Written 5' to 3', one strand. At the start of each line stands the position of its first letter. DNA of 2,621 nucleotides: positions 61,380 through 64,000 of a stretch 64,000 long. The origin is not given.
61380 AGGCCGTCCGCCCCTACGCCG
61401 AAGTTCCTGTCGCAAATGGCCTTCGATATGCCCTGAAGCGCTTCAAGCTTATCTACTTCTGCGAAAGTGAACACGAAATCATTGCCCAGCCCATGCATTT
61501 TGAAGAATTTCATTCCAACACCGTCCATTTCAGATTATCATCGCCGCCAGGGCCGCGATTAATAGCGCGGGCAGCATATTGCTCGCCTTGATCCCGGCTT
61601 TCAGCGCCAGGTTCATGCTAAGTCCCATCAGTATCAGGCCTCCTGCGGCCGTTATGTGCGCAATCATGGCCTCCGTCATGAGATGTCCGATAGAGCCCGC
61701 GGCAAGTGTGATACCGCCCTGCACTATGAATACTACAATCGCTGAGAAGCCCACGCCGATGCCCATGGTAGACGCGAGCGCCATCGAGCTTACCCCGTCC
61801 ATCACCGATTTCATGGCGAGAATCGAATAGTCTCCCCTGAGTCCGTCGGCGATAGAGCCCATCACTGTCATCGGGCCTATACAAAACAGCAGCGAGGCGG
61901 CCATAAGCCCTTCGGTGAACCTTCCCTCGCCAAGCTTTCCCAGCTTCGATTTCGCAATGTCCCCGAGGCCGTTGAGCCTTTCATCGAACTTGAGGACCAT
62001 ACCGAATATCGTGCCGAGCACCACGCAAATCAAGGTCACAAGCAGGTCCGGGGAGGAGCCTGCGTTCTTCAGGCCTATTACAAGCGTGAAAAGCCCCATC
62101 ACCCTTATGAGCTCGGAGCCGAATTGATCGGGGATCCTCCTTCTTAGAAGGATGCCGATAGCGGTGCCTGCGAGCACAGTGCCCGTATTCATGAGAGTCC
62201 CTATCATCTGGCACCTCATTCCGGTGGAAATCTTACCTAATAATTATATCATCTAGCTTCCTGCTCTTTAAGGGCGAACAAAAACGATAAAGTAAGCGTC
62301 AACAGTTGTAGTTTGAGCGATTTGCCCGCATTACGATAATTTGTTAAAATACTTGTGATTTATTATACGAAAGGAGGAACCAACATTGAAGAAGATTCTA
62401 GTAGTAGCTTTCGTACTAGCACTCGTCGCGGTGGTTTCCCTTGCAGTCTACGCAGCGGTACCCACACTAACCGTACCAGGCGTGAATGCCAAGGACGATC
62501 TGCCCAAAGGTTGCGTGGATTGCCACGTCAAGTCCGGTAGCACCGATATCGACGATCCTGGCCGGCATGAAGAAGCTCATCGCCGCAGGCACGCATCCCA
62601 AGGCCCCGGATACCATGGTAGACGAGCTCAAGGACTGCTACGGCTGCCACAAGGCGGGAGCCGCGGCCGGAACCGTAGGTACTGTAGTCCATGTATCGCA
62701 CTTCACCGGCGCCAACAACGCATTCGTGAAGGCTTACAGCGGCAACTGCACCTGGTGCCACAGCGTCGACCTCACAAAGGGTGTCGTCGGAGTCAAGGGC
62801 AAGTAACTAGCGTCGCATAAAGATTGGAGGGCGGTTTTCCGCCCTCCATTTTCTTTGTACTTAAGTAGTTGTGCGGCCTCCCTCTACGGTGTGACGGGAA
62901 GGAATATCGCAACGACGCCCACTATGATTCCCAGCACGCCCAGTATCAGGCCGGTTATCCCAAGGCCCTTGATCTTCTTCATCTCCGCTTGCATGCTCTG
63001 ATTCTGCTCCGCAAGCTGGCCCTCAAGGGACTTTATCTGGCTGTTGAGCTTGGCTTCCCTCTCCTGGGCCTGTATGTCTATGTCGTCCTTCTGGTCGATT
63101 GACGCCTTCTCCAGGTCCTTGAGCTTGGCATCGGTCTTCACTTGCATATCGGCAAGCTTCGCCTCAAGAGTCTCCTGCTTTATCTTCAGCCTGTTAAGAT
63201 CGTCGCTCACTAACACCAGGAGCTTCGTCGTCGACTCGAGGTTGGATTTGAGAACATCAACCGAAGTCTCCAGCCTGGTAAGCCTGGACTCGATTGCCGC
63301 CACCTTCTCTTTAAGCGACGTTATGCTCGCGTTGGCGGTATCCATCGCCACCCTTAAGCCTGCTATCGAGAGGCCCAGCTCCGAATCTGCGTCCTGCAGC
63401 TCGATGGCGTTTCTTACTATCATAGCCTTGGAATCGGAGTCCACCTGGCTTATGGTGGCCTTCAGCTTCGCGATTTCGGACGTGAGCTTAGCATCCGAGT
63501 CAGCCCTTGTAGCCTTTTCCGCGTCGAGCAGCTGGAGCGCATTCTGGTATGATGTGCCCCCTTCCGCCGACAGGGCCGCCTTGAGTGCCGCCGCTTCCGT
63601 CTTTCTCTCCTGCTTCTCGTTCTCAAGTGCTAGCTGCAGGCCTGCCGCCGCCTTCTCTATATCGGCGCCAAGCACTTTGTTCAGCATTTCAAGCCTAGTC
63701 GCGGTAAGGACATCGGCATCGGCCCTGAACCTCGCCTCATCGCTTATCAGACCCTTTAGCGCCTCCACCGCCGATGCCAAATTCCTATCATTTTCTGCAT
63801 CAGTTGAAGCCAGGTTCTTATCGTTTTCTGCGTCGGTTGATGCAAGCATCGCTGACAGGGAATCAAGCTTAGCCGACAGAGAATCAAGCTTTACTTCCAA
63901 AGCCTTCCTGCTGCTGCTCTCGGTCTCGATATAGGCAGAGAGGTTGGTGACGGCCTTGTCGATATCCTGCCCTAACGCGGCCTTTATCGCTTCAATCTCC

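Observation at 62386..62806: Small secreted protein with three CxxCH haem c-binding motifs in a fermentative Firmicutes-type genome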

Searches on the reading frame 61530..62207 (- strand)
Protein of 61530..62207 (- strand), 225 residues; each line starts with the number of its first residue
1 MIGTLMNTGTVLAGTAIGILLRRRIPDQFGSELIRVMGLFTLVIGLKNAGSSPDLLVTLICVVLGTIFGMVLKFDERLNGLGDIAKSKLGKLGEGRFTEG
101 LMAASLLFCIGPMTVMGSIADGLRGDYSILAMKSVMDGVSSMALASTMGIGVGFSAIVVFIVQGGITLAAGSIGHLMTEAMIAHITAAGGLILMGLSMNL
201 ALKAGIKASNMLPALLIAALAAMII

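Call 57: find_encoding_contigs(protein=window:61530-62207:-, flank=10000, max_places=4)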
Protein window:61530-62207:- (225 aa): no gene with exactly this product is on record in the collection.

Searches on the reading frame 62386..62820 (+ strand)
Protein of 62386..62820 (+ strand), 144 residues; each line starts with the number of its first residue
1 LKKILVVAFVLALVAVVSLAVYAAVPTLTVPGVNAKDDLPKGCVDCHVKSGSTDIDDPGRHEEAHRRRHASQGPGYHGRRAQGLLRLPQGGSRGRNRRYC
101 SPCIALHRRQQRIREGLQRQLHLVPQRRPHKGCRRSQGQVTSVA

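Call 3: search_protein_families(library=pfam, proteins=[window:62386-62820:+], max_evalue=10)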
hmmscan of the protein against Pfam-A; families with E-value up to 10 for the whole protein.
window:62386-62820:+ (144 aa): 0 families
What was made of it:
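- Checked: The start frame runs on without a stop to 62820 and gives an Arg/Gly/Gln-rich sequence with no Pfam match (call 3).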

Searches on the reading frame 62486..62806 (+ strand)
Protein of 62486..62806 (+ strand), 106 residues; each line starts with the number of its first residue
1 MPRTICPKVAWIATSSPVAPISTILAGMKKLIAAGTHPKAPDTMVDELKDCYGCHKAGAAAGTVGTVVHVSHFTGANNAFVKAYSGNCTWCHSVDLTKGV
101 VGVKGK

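Call 3: search_protein_families(library=pfam, proteins=[window:62486-62806:+], max_evalue=10)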
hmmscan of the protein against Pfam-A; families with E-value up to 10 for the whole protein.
window:62486-62806:+ (106 aa): 9 families
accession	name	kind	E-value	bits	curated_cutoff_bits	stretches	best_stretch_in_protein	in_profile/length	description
PF03892.19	NapB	-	0.00081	19.9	25.1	1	49-93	65-112/127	Nitrate reductase cytochrome c-type subunit (NapB)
PF22113.1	Mtrc-MtrF_II-IV_dom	-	0.0011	18.9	30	1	44-94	77-129/176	Outer membrane cytochrome MtrC/MtrF-like, domains II/IV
PF14522.11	Cytochrome_C7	-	0.027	14.7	24.8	1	41-93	34-67/67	Cytochrome c7 and related cytochrome c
PF24089.1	DUF7374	-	0.035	14.4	27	1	41-65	56-80/106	Family of unknown function (DUF7374)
PF09699.15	Paired_CXXCH_1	-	0.042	14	20.6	1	51-58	32-39/41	Doubled CXXCH motif (Paired_CXXCH_1)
PF16694.10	Cytochrome_P460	-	0.17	12.7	27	1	42-61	101-120/125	Cytochrome P460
PF18509.6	MCR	-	0.37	10.9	30.4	1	85-93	17-25/30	Magnetochrome domain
PF00034.26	Cytochrom_C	-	1.1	11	21.3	1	82-100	6-24/90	Cytochrome c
PF13442.11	Cytochrome_CBB3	-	7.8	7.4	27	0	82-98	8-20/68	Cytochrome C oxidase, cbb3-type, subunit III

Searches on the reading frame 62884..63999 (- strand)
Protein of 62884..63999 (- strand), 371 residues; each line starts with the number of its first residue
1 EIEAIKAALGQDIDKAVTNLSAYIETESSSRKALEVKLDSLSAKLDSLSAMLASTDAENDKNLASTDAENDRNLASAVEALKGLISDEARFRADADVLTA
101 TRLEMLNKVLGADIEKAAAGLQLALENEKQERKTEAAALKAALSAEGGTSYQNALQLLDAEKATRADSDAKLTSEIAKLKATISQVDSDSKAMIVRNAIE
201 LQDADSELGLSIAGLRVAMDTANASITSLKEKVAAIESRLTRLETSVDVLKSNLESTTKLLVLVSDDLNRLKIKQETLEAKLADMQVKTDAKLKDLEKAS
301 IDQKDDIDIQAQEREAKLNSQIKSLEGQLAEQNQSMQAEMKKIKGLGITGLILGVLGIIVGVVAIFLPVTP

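Call 32: search_protein_families(library=pfam, proteins=[window:62884-63999:-], max_evalue=0.00001)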
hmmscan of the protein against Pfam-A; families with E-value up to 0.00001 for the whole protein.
window:62884-63999:- (371 aa): 0 families
